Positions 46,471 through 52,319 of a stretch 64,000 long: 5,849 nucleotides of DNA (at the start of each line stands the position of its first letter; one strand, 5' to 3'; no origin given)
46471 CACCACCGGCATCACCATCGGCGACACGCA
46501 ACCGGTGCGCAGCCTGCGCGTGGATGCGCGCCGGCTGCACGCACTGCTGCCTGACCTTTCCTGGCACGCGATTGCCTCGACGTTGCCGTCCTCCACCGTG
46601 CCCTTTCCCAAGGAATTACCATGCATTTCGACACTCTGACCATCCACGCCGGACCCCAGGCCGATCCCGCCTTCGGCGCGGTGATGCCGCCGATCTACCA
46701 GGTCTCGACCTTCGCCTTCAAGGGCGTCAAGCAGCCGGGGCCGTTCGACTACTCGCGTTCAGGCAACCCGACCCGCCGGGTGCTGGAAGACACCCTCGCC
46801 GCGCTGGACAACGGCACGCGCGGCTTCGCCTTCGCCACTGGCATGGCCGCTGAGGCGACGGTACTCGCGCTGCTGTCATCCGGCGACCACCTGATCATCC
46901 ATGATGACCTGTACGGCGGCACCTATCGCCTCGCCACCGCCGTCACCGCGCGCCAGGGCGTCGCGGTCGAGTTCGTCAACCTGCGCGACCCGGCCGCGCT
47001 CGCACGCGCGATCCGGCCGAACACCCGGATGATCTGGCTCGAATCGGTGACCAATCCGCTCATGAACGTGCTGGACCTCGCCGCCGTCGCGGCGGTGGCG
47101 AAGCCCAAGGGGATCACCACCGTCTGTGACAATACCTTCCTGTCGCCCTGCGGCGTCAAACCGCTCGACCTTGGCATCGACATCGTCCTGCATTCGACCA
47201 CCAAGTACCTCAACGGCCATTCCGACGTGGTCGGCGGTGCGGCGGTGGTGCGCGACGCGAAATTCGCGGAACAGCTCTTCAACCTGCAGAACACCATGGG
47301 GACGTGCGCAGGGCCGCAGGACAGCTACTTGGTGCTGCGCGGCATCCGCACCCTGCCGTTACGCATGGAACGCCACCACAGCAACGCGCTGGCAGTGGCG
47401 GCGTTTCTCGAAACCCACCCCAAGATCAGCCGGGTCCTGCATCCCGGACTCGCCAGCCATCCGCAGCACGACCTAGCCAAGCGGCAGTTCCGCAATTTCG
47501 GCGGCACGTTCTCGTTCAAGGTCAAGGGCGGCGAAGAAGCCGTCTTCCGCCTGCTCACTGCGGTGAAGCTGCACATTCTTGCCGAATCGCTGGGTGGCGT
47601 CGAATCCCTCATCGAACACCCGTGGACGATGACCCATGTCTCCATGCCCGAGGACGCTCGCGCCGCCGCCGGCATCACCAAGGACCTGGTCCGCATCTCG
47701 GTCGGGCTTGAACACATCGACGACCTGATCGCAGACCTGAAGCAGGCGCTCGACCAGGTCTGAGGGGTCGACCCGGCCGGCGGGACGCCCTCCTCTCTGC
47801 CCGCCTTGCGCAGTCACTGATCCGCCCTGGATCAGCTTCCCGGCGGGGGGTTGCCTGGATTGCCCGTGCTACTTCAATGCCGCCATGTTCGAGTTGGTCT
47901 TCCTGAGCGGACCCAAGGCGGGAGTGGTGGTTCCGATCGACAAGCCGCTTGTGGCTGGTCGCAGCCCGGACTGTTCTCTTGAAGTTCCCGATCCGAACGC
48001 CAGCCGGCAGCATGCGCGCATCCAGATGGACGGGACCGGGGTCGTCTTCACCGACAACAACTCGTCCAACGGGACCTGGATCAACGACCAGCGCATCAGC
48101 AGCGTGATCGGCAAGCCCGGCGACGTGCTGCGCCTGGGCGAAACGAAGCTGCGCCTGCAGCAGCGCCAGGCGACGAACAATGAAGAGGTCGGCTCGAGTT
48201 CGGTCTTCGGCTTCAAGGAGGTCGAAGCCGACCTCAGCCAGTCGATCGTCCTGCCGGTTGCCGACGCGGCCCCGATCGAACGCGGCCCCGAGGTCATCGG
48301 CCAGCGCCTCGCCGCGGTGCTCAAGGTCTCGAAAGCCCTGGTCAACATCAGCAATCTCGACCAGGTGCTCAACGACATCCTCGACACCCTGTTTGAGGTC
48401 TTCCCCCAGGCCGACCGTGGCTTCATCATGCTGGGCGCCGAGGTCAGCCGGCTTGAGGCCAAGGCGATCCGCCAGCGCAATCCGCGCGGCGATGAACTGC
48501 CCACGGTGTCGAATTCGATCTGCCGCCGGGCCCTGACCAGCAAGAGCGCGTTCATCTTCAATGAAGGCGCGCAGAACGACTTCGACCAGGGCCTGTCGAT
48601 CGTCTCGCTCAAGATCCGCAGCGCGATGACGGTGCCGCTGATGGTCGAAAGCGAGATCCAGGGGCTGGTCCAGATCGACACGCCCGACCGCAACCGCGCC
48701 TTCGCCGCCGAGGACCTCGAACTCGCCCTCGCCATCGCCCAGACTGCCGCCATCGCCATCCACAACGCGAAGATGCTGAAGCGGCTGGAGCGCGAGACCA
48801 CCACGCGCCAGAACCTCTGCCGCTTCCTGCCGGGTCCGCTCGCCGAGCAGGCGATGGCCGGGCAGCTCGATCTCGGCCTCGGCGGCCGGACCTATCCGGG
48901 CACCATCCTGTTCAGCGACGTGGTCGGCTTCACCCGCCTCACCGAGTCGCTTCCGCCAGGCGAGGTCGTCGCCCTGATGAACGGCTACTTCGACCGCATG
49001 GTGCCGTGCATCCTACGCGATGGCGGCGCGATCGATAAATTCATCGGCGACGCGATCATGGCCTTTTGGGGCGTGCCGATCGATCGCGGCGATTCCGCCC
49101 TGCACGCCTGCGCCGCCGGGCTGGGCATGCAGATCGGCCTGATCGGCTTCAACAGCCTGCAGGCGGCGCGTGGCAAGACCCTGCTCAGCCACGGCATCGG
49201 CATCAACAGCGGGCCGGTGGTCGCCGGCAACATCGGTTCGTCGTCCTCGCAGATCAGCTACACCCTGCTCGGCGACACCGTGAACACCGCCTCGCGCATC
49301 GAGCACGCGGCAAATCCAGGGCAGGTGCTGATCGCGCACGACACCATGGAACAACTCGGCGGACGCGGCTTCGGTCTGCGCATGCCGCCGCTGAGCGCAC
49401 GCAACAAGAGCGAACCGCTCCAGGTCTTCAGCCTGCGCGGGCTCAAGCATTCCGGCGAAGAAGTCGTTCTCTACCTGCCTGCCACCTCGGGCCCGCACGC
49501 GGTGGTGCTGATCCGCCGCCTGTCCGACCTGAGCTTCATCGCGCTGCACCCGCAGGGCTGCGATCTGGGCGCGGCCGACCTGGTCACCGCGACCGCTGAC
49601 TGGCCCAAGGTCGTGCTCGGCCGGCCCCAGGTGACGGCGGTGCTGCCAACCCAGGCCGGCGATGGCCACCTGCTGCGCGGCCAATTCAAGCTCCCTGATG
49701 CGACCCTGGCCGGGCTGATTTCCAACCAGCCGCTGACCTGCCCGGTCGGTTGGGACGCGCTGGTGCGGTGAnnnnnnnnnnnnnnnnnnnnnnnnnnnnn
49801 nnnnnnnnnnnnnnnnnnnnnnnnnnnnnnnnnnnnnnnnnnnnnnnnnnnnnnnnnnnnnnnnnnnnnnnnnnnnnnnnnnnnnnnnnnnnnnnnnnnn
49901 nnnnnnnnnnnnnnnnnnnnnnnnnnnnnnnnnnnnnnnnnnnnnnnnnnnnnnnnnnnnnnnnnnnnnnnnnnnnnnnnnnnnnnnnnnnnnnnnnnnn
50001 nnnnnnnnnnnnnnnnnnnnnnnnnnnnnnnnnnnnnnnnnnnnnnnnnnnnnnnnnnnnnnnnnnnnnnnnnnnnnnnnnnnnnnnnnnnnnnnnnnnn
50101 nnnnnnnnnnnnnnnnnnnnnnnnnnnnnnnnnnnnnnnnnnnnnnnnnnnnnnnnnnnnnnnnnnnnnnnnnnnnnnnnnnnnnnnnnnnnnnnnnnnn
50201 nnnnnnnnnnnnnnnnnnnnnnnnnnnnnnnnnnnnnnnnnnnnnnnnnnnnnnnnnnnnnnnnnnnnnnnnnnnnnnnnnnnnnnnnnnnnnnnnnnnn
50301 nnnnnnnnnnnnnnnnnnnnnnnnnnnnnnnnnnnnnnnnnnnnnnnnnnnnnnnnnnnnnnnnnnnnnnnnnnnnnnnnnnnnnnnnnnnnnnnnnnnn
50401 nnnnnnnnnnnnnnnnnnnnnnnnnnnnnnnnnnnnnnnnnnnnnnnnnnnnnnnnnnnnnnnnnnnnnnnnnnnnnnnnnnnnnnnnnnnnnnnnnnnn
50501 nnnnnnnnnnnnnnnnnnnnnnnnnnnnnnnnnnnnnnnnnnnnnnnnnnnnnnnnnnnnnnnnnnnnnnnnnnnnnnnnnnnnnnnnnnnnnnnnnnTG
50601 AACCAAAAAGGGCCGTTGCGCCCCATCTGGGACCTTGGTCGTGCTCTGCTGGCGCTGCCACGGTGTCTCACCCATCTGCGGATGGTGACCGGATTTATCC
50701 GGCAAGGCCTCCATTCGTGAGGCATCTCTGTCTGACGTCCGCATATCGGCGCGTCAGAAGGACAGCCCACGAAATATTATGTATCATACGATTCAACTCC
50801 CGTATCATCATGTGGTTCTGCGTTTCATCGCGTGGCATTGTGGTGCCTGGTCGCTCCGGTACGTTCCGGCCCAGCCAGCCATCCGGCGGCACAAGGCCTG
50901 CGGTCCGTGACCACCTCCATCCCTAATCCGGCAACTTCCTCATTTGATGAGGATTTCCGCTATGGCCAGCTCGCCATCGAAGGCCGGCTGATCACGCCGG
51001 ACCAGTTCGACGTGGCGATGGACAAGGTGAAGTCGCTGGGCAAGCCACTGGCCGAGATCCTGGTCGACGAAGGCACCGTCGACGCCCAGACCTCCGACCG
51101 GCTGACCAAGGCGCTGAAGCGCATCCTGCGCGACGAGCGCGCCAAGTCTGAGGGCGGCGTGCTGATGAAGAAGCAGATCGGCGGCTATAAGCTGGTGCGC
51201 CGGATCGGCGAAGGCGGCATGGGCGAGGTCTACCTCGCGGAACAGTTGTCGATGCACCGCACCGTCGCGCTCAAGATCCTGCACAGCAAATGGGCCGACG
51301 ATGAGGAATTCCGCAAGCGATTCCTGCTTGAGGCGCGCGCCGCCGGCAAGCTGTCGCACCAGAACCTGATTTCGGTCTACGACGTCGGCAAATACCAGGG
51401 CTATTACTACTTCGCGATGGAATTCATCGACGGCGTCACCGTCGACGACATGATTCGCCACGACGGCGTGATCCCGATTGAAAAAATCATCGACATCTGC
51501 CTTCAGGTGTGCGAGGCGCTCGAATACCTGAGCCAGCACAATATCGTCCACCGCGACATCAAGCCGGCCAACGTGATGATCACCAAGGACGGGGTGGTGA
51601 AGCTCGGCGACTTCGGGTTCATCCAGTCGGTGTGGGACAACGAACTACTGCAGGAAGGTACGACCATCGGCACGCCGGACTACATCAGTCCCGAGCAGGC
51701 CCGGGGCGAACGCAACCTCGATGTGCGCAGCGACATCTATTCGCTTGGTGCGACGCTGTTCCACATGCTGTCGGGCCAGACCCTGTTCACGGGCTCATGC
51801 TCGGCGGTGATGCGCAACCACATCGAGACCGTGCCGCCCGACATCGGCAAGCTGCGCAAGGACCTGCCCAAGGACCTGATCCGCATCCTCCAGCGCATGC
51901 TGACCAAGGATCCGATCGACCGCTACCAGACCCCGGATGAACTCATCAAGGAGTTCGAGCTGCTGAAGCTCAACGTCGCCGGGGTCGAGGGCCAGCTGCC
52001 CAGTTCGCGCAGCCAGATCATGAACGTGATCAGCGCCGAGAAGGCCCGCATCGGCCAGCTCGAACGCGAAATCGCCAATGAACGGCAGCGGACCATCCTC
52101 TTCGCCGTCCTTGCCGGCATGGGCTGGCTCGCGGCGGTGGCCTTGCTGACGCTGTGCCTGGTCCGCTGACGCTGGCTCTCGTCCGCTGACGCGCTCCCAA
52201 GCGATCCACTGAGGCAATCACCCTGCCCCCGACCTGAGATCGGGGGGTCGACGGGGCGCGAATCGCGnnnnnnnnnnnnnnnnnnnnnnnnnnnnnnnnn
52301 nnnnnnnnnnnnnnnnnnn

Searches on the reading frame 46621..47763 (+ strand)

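Call 13: search_protein_families(library=pfam, proteins=[window:46621-47763:+], max_evalue=0.001)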
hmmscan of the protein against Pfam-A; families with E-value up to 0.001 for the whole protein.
window:46621-47763:+ (380 aa): 3 families
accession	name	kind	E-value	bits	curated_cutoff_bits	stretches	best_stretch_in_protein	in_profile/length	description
PF01053.26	Cys_Met_Meta_PP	-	1.1e-151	505.2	27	1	4-377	1-380/381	Cys/Met metabolism PLP-dependent enzyme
PF00266.25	Aminotran_5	-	8.2e-05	22.2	21.5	1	73-197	74-202/371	Aminotransferase class-V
PF01212.27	Beta_elim_lyase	-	0.00099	18.9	27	0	45-172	27-170/288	Beta-eliminating lyase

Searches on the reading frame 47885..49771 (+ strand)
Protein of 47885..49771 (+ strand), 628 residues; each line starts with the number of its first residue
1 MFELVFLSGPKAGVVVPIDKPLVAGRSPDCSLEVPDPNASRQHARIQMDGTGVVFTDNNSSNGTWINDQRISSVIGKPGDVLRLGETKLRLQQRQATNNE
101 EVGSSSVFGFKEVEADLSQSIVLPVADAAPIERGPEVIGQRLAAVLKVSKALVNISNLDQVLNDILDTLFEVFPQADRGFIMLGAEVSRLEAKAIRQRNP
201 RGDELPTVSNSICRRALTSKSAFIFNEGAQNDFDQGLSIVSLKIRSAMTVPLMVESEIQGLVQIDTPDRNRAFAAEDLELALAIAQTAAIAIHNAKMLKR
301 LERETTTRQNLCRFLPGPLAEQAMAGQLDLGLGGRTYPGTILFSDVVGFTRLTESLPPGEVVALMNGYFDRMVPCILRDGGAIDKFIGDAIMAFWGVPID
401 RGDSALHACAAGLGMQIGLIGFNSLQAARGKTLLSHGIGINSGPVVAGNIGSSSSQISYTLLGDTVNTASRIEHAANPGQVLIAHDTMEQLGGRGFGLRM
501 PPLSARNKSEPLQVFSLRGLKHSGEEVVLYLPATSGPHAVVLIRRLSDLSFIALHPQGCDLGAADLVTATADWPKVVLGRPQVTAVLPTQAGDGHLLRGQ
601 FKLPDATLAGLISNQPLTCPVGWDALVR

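Call 13: search_protein_families(library=pfam, proteins=[window:47885-49771:+], max_evalue=0.001)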
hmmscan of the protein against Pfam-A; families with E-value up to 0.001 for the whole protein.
window:47885-49771:+ (628 aa): 6 families
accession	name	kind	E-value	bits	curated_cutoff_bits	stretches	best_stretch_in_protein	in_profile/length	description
PF00211.25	Guanylate_cyc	-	1.8e-23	83.5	21.9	1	340-496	10-160/183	Adenylate and Guanylate cyclase catalytic domain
PF00498.31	FHA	-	4.1e-17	62.8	20.7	1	24-85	3-67/67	FHA domain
PF16697.10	Yop-YscD_cpl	-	5.7e-14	52.6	33.2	1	6-94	2-93/94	Inner membrane component of T3SS, cytoplasmic domain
PF13185.12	GAF_2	-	1.3e-13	51.8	28.6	1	157-293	3-136/136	GAF domain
PF01590.32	GAF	-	1.4e-10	42.3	22.4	1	157-292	1-133/133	GAF domain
PF13492.12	GAF_3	-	5.7e-10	40.1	27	1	157-294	1-129/129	GAF domain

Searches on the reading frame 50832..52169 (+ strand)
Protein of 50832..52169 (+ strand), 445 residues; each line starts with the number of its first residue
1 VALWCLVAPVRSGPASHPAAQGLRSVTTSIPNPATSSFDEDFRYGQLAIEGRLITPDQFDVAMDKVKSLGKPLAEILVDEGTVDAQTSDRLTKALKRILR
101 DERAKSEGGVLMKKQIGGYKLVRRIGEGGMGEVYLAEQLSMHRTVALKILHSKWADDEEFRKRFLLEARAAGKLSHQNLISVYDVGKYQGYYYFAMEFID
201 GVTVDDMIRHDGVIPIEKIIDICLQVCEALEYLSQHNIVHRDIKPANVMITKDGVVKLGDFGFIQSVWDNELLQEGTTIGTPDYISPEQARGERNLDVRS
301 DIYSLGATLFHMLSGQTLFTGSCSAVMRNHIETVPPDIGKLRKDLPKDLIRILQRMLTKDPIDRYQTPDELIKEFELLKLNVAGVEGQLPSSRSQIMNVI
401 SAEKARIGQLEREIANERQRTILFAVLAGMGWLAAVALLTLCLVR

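Call 13: search_protein_families(library=pfam, proteins=[window:50832-52169:+], max_evalue=0.001)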
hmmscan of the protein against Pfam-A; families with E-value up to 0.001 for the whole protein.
window:50832-52169:+ (445 aa): 4 families
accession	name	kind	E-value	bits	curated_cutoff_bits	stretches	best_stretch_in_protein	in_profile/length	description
PF00069.31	Pkinase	-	2e-51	175.4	31.7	1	119-368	1-255/263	Protein kinase domain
PF07714.23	PK_Tyr_Ser-Thr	-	2.5e-36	125.7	23.1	1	120-365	2-249/258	Protein tyrosine and serine/threonine kinase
PF03109.22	ABC1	-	7.7e-07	28.9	22.9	1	188-267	139-217/244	ABC1 atypical kinase-like domain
PF01636.29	APH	-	0.0008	19.7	23.2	0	236-255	168-188/239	Phosphotransferase enzyme family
